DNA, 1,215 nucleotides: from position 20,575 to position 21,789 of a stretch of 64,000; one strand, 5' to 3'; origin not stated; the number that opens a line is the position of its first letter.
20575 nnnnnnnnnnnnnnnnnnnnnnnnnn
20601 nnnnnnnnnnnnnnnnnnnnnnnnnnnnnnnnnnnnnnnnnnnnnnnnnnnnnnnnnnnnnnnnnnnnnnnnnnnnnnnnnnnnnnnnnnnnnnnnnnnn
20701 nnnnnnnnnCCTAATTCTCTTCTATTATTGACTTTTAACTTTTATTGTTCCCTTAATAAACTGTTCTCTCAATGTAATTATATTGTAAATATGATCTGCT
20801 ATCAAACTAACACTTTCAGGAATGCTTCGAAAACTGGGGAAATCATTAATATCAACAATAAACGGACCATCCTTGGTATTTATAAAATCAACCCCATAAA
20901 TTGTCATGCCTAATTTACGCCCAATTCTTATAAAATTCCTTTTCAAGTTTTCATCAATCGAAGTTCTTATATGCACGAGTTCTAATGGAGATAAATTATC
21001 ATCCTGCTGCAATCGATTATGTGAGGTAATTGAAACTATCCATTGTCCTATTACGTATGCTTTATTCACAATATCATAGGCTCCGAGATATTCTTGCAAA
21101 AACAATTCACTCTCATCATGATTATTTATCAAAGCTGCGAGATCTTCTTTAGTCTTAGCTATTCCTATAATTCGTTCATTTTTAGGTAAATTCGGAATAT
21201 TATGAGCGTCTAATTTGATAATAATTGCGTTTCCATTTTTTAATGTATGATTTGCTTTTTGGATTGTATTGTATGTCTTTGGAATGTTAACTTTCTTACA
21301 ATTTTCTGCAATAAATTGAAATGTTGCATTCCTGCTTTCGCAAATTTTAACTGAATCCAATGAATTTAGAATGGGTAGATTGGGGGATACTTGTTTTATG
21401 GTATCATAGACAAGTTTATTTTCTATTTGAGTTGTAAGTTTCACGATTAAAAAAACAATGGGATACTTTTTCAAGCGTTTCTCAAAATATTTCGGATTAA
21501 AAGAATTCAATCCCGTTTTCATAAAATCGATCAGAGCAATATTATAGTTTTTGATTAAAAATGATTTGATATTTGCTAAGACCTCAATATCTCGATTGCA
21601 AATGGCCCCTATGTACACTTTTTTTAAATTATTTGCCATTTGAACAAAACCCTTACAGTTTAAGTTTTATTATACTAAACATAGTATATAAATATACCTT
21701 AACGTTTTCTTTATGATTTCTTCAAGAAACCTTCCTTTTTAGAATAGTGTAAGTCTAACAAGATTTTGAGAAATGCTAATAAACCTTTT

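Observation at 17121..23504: Inositol-3-phosphate synthase flanked by four ATP-grasp (ITPK1-like) paralogs and an MFS/GPH transporter: candidate lipid-independent inositol polyphosphate pathway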

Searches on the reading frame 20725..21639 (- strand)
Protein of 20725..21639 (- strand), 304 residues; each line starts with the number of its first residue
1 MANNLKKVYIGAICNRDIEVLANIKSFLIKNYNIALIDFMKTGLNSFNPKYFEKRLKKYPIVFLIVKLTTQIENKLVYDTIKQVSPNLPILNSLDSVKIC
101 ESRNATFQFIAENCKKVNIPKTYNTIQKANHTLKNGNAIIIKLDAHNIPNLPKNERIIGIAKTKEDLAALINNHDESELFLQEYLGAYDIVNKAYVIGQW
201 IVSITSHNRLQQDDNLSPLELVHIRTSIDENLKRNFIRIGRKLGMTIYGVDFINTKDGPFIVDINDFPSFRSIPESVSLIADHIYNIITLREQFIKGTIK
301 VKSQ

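Call 3: search_protein_families(library=pfam, proteins=[window:20725-21639:-], max_evalue=1)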
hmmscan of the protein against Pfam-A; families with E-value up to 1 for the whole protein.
window:20725-21639:- (304 aa): 4 families
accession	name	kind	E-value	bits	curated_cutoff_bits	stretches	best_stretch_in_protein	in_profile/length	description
PF05770.16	Ins134_P3_kin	-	5e-05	23.4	23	1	239-285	151-200/201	Inositol 1,3,4-trisphosphate 5/6-kinase ATP-grasp domain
PF08443.16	RimK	-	0.00021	21.4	21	1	160-274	58-173/188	RimK-like ATP-grasp domain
PF02655.19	ATP-grasp_3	-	0.054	14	23.2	1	222-265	109-154/160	ATP-grasp domain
PF01979.26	Amidohydro_1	-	0.17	11.5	25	1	106-172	174-240/345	Amidohydrolase family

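Call 4: search_protein_families(library=ncbifam, proteins=[window:20725-21639:-], max_evalue=1)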
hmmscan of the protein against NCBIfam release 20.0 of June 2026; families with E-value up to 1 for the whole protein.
window:20725-21639:- (304 aa): 5 families
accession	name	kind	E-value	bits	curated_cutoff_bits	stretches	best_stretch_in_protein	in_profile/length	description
TIGR00768.1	rimK_fam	subfamily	5.1e-05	22.8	143.4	1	86-275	71-262/276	RimK family alpha-L-glutamate ligase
NF007764.0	PRK10446.1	equivalog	0.004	16.5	331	1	178-285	173-283/300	30S ribosomal protein S6--L-glutamate ligase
TIGR01096.1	3A0103s03R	subfamily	0.02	14.4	256.35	1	85-147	120-183/250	lysine/arginine/ornithine ABC transporter substrate-binding protein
TIGR04356.1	grasp_GAK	hypoth_equivalog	0.048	12.7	300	1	248-285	242-279/287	GAK system ATP-grasp enzyme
NF009404.0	PRK12767.1-3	equivalog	0.058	12.3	316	1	89-137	98-144/344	carbamoyl phosphate synthase-like protein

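Call 6: search_solved_structures(query=window:20725-21639:-, max_evalue=1, show_alignments=2)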
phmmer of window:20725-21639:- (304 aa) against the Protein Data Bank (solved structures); distinct sequences matched with E-value up to 1: 15.
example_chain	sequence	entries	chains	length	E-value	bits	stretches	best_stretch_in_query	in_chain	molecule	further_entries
2q7d_A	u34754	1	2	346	0.0018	20.8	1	221-288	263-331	Inositol-tetrakisphosphate 1-kinase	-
2qb5_A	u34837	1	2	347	0.0018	20.7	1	221-288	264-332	Inositol-tetrakisphosphate 1-kinase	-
2odt_X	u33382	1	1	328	0.0021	20.5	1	221-288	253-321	Inositol-tetrakisphosphate 1-kinase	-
13lz_A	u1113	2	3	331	0.0022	20.5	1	221-288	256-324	Inositol-tetrakisphosphate 1-kinase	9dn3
7qyr_A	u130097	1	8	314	0.011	18.1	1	232-276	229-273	Probable alpha-L-glutamate ligase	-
7qys_A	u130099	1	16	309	0.027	16.9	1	231-277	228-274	Probable alpha-L-glutamate ligase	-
7pup_A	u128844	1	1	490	0.031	16.7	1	239-280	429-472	Inositol 1,3,4-trisphosphate 5/6-kinase 4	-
5zct_A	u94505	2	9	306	0.068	15.6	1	177-278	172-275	Ribosomal protein S6--L-glutamate ligase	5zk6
4iwx_A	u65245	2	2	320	0.076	15.4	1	177-277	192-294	Ribosomal protein S6 modification protein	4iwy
3nkl_A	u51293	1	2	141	0.12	14.8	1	42-96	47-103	UDP-D-quinovosamine 4-dehydrogenase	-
1z2n_X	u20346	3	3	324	0.16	14.4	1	237-271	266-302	inositol 1,3,4-trisphosphate 5/6-kinase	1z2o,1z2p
7tn6_A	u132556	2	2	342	0.19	14.1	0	240-288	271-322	Inositol-tetrakisphosphate 1-kinase 1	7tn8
5i47_A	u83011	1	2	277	0.39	13.1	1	238-274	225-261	RimK domain protein ATP-grasp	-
12em_A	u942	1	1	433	0.69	12.3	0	40-129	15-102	Beta-1,3-glucosyltransferase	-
7tn3_A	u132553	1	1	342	0.86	12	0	240-288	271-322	Inositol-tetrakisphosphate 1-kinase 1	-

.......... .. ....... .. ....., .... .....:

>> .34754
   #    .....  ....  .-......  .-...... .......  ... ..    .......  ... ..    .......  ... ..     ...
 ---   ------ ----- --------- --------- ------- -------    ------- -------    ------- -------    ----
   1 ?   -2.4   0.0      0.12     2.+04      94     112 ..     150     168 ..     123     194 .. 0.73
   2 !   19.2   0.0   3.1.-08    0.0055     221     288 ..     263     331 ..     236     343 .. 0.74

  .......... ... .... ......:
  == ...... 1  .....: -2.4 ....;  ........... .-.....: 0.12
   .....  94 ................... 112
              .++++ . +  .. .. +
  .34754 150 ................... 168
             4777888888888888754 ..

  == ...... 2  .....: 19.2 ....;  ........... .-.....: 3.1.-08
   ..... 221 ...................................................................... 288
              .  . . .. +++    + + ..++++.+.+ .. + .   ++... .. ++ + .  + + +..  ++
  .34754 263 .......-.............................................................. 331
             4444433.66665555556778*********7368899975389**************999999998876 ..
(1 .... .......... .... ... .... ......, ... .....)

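Call 46: search_solved_structures(query=A4, max_evalue=1, show_alignments=3)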
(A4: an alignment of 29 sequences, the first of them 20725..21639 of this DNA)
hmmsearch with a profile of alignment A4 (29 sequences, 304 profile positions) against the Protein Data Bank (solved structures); distinct sequences matched with E-value up to 1: 15.
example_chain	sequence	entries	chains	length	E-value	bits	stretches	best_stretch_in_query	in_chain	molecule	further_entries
2q7d_A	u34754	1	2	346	9.3e-07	31.4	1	230-296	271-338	Inositol-tetrakisphosphate 1-kinase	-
2qb5_A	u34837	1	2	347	9.4e-07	31.4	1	230-296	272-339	Inositol-tetrakisphosphate 1-kinase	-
2odt_X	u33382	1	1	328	2.2e-06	30.2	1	230-292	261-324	Inositol-tetrakisphosphate 1-kinase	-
13lz_A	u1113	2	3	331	2.3e-06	30.1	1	230-292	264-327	Inositol-tetrakisphosphate 1-kinase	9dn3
7pup_A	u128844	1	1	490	1.1e-05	27.8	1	180-280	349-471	Inositol 1,3,4-trisphosphate 5/6-kinase 4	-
7tn5_A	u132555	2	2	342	9e-05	24.9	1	239-290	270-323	Inositol-tetrakisphosphate 1-kinase 1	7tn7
7tn6_A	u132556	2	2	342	0.0001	24.7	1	239-290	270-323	Inositol-tetrakisphosphate 1-kinase 1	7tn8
8oxe_A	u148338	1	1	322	0.00011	24.6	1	239-292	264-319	Inositol-tetrakisphosphate 1-kinase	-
7tn3_A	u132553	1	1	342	0.00055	22.3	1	239-290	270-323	Inositol-tetrakisphosphate 1-kinase 1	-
1z2n_X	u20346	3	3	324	0.0022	20.3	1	238-271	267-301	inositol 1,3,4-trisphosphate 5/6-kinase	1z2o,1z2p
6h1w_A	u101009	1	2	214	0.071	15.4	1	139-175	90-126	MJ1004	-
7qys_A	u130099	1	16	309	0.14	14.4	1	177-276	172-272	Probable alpha-L-glutamate ligase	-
7qyr_A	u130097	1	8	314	0.29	13.4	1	225-274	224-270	Probable alpha-L-glutamate ligase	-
6vs4_A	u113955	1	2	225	0.4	12.9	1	231-278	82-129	Small COPII coat GTPase SAR1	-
6ppq_A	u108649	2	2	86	0.52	12.5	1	140-197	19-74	U6 snRNA-associated Sm-like protein LSm1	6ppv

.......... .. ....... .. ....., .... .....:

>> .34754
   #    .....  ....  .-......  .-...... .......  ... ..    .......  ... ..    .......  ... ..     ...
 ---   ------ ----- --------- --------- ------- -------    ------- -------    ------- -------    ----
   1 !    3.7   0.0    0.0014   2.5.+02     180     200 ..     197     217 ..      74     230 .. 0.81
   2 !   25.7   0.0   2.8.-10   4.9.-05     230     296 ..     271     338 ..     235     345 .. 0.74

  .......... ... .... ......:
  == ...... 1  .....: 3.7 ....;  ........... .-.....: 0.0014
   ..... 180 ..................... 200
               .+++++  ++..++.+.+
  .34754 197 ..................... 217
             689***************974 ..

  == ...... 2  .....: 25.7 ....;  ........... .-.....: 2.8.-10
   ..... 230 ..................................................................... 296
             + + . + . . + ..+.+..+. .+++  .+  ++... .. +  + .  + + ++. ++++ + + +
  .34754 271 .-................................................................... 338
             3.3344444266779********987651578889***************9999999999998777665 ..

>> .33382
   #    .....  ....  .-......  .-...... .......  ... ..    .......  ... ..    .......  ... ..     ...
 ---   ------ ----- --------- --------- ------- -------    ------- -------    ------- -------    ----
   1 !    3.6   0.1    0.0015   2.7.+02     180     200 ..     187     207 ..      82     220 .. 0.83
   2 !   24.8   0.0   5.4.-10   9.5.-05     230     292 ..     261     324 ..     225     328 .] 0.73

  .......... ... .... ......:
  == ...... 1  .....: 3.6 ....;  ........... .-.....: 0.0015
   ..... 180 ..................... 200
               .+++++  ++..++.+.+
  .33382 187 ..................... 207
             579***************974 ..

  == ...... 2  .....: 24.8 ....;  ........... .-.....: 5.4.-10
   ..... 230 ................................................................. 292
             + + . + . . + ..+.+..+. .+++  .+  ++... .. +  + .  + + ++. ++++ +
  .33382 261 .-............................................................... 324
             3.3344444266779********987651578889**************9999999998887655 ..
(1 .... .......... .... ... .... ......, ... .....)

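Call 47: search_protein_families(library=pfam, alignment_id=A4, max_evalue=0.01)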
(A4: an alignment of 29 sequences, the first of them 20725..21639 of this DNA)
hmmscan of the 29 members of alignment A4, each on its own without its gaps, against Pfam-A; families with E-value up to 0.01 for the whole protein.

A. member 1, window:20725-21639:- (304 aa): 2 families
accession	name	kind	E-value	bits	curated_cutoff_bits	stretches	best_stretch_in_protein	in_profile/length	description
PF05770.16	Ins134_P3_kin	-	5e-05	23.4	23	1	239-285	151-200/201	Inositol 1,3,4-trisphosphate 5/6-kinase ATP-grasp domain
PF08443.16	RimK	-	0.00021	21.4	21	1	160-274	58-173/188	RimK-like ATP-grasp domain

B. families by the number of members that match (of 29 scanned): 7 families
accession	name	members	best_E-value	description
PF05770.16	Ins134_P3_kin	29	1.1e-08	Inositol 1,3,4-trisphosphate 5/6-kinase ATP-grasp domain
PF03133.20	TTL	9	7.3e-05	Tubulin-tyrosine ligase family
PF08443.16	RimK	7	0.00021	RimK-like ATP-grasp domain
PF02655.19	ATP-grasp_3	5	0.0013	ATP-grasp domain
PF14958.11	PAAT-like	2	0.0066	ATPase PAAT-like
PF07530.16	PRE_C2HC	1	0.0055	Associated with zinc fingers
PF14397.11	ATPgrasp_ST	1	0.0073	Sugar-transfer associated ATP-grasp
